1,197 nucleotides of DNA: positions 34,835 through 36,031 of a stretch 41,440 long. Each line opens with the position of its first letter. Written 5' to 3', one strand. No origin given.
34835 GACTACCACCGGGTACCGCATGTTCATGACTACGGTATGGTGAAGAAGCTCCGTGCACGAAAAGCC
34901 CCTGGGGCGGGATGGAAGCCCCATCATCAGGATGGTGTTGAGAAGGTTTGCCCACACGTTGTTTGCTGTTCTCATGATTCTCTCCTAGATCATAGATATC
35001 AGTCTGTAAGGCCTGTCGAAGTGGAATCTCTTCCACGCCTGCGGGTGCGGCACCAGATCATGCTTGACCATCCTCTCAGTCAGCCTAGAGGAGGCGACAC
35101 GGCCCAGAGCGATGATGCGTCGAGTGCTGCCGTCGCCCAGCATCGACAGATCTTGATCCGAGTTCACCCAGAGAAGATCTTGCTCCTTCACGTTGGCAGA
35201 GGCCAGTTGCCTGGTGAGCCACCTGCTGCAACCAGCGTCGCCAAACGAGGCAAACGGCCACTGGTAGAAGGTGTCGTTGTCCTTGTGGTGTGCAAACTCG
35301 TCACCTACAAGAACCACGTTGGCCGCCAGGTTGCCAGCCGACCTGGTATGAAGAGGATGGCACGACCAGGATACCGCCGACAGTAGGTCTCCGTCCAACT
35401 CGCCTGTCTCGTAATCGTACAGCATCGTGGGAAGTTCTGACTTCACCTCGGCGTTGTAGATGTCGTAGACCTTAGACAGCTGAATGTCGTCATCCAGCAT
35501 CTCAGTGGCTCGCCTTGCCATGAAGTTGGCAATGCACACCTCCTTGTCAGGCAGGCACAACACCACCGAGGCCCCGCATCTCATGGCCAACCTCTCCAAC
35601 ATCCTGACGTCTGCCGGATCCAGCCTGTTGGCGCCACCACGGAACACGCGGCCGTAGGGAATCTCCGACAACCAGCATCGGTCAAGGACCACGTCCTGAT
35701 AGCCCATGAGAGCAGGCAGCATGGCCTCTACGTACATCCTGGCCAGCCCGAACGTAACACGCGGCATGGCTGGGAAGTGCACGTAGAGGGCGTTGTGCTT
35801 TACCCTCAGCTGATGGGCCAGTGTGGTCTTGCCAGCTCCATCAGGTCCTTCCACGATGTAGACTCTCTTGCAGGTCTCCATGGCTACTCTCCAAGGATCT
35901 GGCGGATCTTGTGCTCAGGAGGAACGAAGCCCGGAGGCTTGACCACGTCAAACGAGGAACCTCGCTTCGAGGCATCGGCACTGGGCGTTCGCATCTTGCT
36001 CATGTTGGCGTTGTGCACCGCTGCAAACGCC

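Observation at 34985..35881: Fusion of a dNMP kinase with a divergent uracil-DNA-glycosylase-fold domain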

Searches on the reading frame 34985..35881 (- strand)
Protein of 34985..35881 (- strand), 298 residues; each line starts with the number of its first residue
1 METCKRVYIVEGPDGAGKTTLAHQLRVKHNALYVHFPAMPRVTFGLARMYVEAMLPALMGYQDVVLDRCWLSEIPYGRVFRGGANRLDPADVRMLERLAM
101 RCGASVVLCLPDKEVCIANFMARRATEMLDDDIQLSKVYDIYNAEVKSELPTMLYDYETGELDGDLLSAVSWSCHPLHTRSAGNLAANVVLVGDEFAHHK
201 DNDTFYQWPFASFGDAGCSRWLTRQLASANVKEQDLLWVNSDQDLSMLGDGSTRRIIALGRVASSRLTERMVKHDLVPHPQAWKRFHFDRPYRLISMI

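Call 3: search_protein_families(library=pfam, proteins=[window:34985-35881:-], max_evalue=1)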
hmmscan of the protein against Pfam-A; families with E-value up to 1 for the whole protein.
window:34985-35881:- (298 aa): 12 families
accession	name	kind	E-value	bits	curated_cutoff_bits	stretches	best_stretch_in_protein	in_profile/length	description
PF02223.23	Thymidylate_kin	-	0.00016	21.8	27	1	10-28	1-19/185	Thymidylate kinase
PF13671.12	AAA_33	-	0.00076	20.2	27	1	8-35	2-29/143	AAA domain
PF13173.12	AAA_14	-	0.012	16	27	1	5-39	2-40/129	AAA domain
PF05729.18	NACHT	-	0.029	14.7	26.7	1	6-27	1-22/167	NACHT domain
PF13401.12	AAA_22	-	0.033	14.9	27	1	5-31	5-34/130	AAA domain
PF20720.3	nSTAND3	-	0.046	13.9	27.2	1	5-29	17-41/155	Novel STAND NTPase 3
PF13521.12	AAA_28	-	0.065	13.9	27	1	9-33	3-27/164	AAA domain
PF00931.28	NB-ARC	-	0.084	12.6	23.5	1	7-43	20-56/248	NB-ARC domain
PF13604.12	AAA_30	-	0.092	12.9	27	1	5-26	18-39/191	AAA domain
PF02224.24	Cytidylate_kin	-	0.11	12.7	26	1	10-43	3-36/211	Cytidylate kinase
PF13238.12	AAA_18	-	0.26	12.2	29.4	1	9-29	2-22/128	AAA domain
PF13479.12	AAA_24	-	0.3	11.3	27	1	7-36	4-30/195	AAA domain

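Call 4: search_protein_families(library=phrogs, proteins=[window:34985-35881:-], max_evalue=0.01)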
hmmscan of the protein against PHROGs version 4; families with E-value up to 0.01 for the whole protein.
window:34985-35881:- (298 aa): 1 family
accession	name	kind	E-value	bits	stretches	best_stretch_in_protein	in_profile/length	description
phrog_761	-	other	1.4e-18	68.7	1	7-148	21-183/362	thymidylate kinase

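Call 6: search_solved_structures(query=window:34985-35881:-, max_evalue=10, show_alignments=2)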
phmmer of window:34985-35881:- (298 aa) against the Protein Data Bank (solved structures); distinct sequences matched with E-value up to 10: 7.
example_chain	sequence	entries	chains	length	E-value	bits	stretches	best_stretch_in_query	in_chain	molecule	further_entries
4gct_A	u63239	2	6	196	0.29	13.6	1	10-57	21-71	Nucleoid occlusion factor SlmA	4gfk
5haw_A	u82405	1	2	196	0.29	13.6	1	10-57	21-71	Nucleoid occlusion factor SlmA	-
6c2u_A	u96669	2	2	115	0.3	13.6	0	7-26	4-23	phosphate-loop protein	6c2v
3r8c_A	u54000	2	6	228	0.89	12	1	7-59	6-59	Cytidylate kinase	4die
3bu9_A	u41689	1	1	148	0.9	12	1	208-260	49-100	Lipocalin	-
3bs2_A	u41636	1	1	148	1.2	11.6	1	208-260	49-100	Lipocalin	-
3bu1_A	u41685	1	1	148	1.2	11.6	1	208-260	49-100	Lipocalin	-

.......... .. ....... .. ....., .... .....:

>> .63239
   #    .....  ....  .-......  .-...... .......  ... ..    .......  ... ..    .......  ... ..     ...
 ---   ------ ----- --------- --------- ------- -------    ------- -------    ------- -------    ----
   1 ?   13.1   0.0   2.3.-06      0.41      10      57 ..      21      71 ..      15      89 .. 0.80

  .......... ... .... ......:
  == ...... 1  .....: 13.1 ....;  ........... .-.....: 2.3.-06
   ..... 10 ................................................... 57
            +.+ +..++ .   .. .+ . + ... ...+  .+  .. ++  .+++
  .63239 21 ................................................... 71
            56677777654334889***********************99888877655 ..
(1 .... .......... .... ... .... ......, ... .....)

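Call 7: search_dna_similar(query=window:34985-35881:-, collection=phages, mode=protein, max_rows=40, max_evalue=0.001)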
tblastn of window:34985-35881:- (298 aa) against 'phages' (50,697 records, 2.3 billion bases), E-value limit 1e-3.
Records with a match: 98; places in all: 98; records where one place covers at least 80% of the query: 4.
Best place of each record, by identity: <60% 98.
By first word of the organism name: Microbacterium 77; Vibrio 5; Caudoviricetes 2; Stenotrophomonas 2; Pelagibacter 2; Curtobacterium 2; Providencia 2; Pseudoxanthomonas 1; uncultured 1; Pseudomonas 1; and 3 more.
By host as written in the record: Microbacterium foliorum NRRL B-24224 45; Microbacterium foliorum NRRL B-24224 SEA 25; - 7; Microbacterium foliorum NRRL B-24224-SEA 4; Stenotrophomonas maltophilia D1585 2; Curtobacterium flaccumfaciens NRRL B-729 SEA 2; Microbacterium foliorum 2; Pseudoxanthomonas kaohsiungensis 1; and 10 more.
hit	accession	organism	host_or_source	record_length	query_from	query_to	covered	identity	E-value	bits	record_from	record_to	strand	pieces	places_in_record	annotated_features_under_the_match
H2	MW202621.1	Caudoviricetes sp.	Manatee Spring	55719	9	298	97%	45.7%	1e-75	256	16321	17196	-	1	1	none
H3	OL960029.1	Pseudoxanthomonas phage PW916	Pseudoxanthomonas kaohsiungensis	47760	7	298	98%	43.7%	4e-72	246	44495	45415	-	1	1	none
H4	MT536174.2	Stenotrophomonas phage vB_SmaS-AXL_3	Stenotrophomonas maltophilia D1585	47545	5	298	99%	42.9%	1e-69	239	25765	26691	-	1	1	hypothetical protein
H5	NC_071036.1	Stenotrophomonas phage vB_SmaS-AXL_3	Stenotrophomonas maltophilia D1585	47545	5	298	99%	42.9%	1e-69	239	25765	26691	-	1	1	thymidylate kinase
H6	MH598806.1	Pelagibacter phage HTVC119P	Candidatus Pelagibacter sp. HTCC7211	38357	9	142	45%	36.7%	3e-10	67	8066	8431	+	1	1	hypothetical protein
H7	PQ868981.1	Curtobacterium phage Shrew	Curtobacterium flaccumfaciens NRRL ...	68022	9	180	58%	28.2%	5e-4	47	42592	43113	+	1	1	72: adenylate kinase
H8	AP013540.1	uncultured phage_MedDCM-OCT-S28-C10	metagenomic fosmid library constructed ...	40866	9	157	50%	32.2%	9e-11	68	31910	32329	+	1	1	DTMP kinase, thymidylate kinase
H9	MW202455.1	Caudoviricetes sp.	Manatee Spring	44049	9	180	58%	27.4%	7e-4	47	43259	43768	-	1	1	thymidylate kinase | ntP-ppase-like protein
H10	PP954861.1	Pseudomonas phage Lebethron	Pseudomonas taiwanensis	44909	2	170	57%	27.6%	4e-4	48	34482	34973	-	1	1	thymidylate kinase | hypothetical protein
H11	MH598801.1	Pelagibacter phage HTVC200P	Candidatus Pelagibacter sp. FZCC0015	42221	9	142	45%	34.8%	3e-10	67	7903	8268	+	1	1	hypothetical protein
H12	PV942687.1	Erwinia phage RF1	Erwinia amylovora NCPPB 2080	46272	10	177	56%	26.0%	8e-4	47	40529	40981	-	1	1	hypothetical protein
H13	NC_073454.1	Microbacterium phage SansAfet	Microbacterium foliorum NRRL B-24224 SEA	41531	7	126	40%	34.1%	1e-4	50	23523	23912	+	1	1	33: thymidylate kinase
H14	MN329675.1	Microbacterium phage SansAfet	Microbacterium foliorum NRRL B-24224 SEA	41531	7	126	40%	34.1%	1e-4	50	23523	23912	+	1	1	33: thymidylate kinase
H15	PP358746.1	Microbacterium phage TukTuk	Microbacterium foliorum NRRL B-24224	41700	7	123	39%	34.8%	3e-5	51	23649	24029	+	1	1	33: thymidylate kinase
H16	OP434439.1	Microbacterium phage Jovita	Microbacterium foliorum NRRL B-24224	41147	7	123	39%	34.8%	4e-4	48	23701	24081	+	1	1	33: thymidylate kinase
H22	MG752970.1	Ralstonia phage RsoM2USA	Ralstonia solanacearum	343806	181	298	40%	33.6%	7e-8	59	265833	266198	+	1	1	hypothetical protein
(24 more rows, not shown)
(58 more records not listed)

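Call 8: find_homologous_proteins(query=window:34985-35881:-, max_evalue=0.001)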
Query window:34985-35881:- (298 aa): 759 proteins with E <= 0.001 among 2245 candidates; the best 120 are listed.
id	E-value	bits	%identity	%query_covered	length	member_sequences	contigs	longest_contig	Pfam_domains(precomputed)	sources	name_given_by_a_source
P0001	2.0e-203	692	100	100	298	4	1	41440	-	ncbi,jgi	-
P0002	6.9e-153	526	75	100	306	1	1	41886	-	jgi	jgi:thymidylate kinase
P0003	1.0e-147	509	74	100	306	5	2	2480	-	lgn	-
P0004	1.8e-96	341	54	99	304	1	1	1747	-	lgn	-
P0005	2.4e-96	341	56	99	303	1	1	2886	-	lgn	-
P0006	2.6e-96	341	55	98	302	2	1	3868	-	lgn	-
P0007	3.3e-96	340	55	100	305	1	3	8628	-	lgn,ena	-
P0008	5.2e-96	340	53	98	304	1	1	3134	-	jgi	jgi:hypothetical protein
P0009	7.8e-95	336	54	97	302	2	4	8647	PF13671.13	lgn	-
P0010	1.7e-94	335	55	99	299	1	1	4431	-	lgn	-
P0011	1.8e-94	334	53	100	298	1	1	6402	-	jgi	jgi:hypothetical protein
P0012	2.0e-94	334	53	97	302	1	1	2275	-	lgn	-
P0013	3.0e-94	334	53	99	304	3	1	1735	-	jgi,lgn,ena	-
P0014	3.6e-94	334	52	100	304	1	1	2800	-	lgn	-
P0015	4.4e-94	333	54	99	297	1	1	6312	-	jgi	jgi:hypothetical protein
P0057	4.9e-91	323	52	99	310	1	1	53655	-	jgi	jgi:hypothetical protein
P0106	3.8e-89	317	51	99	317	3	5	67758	-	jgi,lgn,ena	-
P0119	1.6e-88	315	51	100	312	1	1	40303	-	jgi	jgi:thymidylate kinase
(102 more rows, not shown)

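Call 12: search_solved_structures(query=A1, max_evalue=10, show_alignments=3)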
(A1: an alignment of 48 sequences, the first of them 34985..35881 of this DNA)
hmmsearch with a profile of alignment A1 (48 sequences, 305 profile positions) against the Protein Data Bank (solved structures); distinct sequences matched with E-value up to 10: 139 (the best 60 are shown).
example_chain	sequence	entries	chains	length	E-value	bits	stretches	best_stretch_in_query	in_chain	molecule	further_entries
2axp_A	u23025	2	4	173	7.5e-06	28.6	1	7-169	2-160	hypothetical protein BSU20280 | SPBc2 prophage-derived uncharacterized protein yorR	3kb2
9d2f_A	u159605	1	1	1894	0.006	19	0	6-42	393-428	Adenylate kinase 9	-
3r8c_A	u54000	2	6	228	0.0088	18.5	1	8-43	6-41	Cytidylate kinase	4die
9m4n_A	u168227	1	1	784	0.013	18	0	9-36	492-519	Cell division control protein 48 homolog A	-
7wub_C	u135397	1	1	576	0.013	17.9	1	8-36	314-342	Transitional endoplasmic reticulum ATPase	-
7wub_D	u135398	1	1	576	0.013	17.9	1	8-36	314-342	Transitional endoplasmic reticulum ATPase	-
9m3v_A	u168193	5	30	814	0.014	17.8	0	9-36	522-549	Cell division control protein 48 homolog A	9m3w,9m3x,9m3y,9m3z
6mck_A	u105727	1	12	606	0.015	17.8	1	8-36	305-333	Transitional endoplasmic reticulum ATPase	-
8b9z_O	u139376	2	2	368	0.022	17.2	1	6-35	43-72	NADH dehydrogenase [ubiquinone] 1 alpha subcomplex subunit 10, mitochondrial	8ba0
7rlj_A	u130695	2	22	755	0.025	17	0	8-36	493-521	Transitional endoplasmic reticulum ATPase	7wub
8yka_A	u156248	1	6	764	0.026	17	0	8-36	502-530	Transitional endoplasmic reticulum ATPase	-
5c18_A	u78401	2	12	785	0.027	16.9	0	8-36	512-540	Transitional endoplasmic reticulum ATPase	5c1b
7y4w_A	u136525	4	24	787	0.027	16.9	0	8-36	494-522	Transitional endoplasmic reticulum ATPase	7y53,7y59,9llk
7lmy_A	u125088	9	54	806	0.029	16.8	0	8-36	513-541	Transitional endoplasmic reticulum ATPase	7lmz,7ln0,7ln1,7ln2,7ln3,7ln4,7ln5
9yrc_A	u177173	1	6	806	0.029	16.8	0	8-36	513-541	Transitional endoplasmic reticulum ATPase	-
5xbh_A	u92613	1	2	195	0.035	16.5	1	8-29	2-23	Thymidylate kinase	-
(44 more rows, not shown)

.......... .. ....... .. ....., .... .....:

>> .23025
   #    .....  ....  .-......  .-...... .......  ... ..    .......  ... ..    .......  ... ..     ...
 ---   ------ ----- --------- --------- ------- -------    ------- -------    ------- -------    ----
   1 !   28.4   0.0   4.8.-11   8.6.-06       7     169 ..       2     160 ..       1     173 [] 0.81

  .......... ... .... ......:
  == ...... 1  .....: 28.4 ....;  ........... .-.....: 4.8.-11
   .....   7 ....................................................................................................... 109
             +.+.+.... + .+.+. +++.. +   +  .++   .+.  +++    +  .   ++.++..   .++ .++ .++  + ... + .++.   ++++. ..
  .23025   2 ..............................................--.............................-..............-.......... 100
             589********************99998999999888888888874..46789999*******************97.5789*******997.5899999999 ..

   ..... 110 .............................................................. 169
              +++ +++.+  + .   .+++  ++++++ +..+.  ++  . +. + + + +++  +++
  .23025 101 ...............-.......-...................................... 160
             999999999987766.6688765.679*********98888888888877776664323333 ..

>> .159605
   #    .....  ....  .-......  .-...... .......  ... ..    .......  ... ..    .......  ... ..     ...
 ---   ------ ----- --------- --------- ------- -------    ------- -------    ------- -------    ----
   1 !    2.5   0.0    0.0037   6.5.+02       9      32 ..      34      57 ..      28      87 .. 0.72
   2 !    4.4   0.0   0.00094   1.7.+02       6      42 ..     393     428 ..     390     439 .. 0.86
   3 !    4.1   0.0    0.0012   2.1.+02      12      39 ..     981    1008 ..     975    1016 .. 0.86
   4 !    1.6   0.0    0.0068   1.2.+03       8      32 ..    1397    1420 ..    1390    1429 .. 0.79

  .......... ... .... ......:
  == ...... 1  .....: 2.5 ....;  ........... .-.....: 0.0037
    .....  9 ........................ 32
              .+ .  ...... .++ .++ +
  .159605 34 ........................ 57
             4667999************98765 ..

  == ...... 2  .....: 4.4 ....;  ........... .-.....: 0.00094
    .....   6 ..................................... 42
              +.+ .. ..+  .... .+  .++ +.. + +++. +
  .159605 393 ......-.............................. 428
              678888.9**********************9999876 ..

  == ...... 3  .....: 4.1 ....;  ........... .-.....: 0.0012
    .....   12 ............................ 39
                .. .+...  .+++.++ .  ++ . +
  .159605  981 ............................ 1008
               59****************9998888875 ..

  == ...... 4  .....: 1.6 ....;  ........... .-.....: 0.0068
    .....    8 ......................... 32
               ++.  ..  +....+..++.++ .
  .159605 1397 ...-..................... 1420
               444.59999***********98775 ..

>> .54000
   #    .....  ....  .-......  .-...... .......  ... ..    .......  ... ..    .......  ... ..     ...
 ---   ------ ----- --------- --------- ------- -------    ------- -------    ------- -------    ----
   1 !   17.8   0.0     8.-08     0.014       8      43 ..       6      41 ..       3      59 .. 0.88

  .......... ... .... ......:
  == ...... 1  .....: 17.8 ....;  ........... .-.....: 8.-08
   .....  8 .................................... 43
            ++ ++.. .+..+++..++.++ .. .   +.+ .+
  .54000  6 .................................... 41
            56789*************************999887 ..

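Call 15: get_annotated_region(hit=H5, flank=6000)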
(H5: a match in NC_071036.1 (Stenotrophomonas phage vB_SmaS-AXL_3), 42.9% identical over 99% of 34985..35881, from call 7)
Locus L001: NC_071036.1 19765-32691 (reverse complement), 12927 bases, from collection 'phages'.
description: Stenotrophomonas phage vB_SmaS-AXL_3, complete genome.
organism: Stenotrophomonas phage vB_SmaS-AXL_3 (NCBI taxid 2740427)
taxonomy: Viruses; Duplodnaviria; Heunggongvirae; Uroviricota; Caudoviricetes; Axeltriavirus; Axeltriavirus AXL3
host: Stenotrophomonas maltophilia D1585; source: soil; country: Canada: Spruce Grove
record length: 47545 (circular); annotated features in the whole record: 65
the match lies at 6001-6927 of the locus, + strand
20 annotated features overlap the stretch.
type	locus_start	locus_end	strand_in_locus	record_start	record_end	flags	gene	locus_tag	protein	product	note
CDS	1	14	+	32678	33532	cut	-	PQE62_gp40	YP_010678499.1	exonuclease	-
CDS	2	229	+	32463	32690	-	-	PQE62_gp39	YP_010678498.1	hypothetical protein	-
CDS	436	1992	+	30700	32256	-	-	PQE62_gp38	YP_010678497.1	DNA helicase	-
CDS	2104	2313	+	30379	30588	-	-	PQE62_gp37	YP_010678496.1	hypothetical protein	-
CDS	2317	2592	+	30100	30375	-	-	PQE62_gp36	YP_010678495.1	hypothetical protein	-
CDS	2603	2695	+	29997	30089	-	-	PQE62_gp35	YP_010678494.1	hypothetical protein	-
CDS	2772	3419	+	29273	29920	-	-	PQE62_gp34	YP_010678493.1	hypothetical protein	-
CDS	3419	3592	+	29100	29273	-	-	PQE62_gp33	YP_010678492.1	hypothetical protein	-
CDS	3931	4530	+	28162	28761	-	-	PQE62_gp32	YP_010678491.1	hypothetical protein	-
CDS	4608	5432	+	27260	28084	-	-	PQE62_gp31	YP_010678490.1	methyltransferase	-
CDS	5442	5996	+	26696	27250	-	-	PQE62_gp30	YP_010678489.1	hydrolase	-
CDS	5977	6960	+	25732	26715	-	-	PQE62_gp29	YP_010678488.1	thymidylate kinase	-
CDS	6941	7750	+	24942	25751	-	-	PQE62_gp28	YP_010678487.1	thymidylate synthase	-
CDS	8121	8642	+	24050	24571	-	-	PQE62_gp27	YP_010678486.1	dCMP deaminase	-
CDS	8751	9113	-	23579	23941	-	-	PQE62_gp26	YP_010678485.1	hypothetical protein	-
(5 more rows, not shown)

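Call 16: get_annotated_region(hit=H22, flank=5000)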
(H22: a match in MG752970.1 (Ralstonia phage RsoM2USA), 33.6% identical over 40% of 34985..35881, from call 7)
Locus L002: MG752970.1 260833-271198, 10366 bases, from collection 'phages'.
description: Ralstonia phage RsoM2USA, complete genome.
organism: Ralstonia phage RsoM2USA (NCBI taxid 2070027)
taxonomy: Viruses; Duplodnaviria; Heunggongvirae; Uroviricota; Caudoviricetes
host: Ralstonia solanacearum; source: soil; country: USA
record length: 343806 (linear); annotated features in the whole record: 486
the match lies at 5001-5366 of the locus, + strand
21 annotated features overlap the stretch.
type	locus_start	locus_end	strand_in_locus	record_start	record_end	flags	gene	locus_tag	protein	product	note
CDS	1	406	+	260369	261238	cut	-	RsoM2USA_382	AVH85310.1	hypothetical protein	-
CDS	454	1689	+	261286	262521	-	-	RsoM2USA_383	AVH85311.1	hypothetical protein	-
CDS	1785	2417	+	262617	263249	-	-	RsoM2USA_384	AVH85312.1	hypothetical protein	-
CDS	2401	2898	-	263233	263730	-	-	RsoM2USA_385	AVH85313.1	hypothetical protein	-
CDS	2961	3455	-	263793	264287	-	-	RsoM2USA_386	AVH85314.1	hypothetical protein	-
CDS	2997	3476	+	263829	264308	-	-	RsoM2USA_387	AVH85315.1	hypothetical protein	-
CDS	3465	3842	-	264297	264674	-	-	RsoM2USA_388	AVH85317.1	hypothetical protein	-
CDS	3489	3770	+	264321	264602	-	-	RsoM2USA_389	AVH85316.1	hypothetical protein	-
CDS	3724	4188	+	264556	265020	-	-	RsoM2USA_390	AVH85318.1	hypothetical protein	-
CDS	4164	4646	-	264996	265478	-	-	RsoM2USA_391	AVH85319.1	hypothetical protein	-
CDS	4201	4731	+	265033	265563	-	-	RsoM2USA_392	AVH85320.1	hypothetical protein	-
CDS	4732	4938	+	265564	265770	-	-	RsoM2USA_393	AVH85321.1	hypothetical protein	-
CDS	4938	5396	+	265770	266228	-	-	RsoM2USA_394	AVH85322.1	hypothetical protein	-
CDS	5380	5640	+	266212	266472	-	-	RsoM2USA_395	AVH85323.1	hypothetical protein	-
CDS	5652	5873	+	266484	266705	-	-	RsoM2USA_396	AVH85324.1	hypothetical protein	-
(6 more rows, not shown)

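Call 20: predict_structure(alignment_id=A1)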
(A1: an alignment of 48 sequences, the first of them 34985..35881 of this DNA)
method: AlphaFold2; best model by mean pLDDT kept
length: 298 residues; sequences in the alignment: 48
mean_pLDDT: 91.7   pTM: 0.90
mean pLDDT of the five models: 91.7, 91.4, 90.9, 90.7, 90.0
residues with pLDDT >= 90: 229; 70-90: 55; 50-70: 14; < 50: 0
segments of 3 or more residues with pLDDT < 50: none
pLDDT, mean of each block of 10 residues (from residue 1): 93 95 96 90 88 95 96 92 87 95 97 97 90 97 95 92 83 92 96 79 67 84 94 96 92 94 96 96 93 95
secondary structure, 60 per line:
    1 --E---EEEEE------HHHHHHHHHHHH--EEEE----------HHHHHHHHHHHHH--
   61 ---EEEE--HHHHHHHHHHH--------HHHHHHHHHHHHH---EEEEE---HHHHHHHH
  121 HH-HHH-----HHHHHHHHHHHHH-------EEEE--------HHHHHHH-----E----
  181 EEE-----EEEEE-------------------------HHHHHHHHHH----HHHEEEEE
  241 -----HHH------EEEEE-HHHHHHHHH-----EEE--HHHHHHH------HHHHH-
elements in order: E7-11 H18-29 E32-35 H46-58 E64-67 H70-80 H89-101 E105-109 H113-122 H132-144 E152-155 H164-170 E181-183 E189-193 H219-228 E236-240 E255-259 H261-269 E275-277 H280-286 H293-297
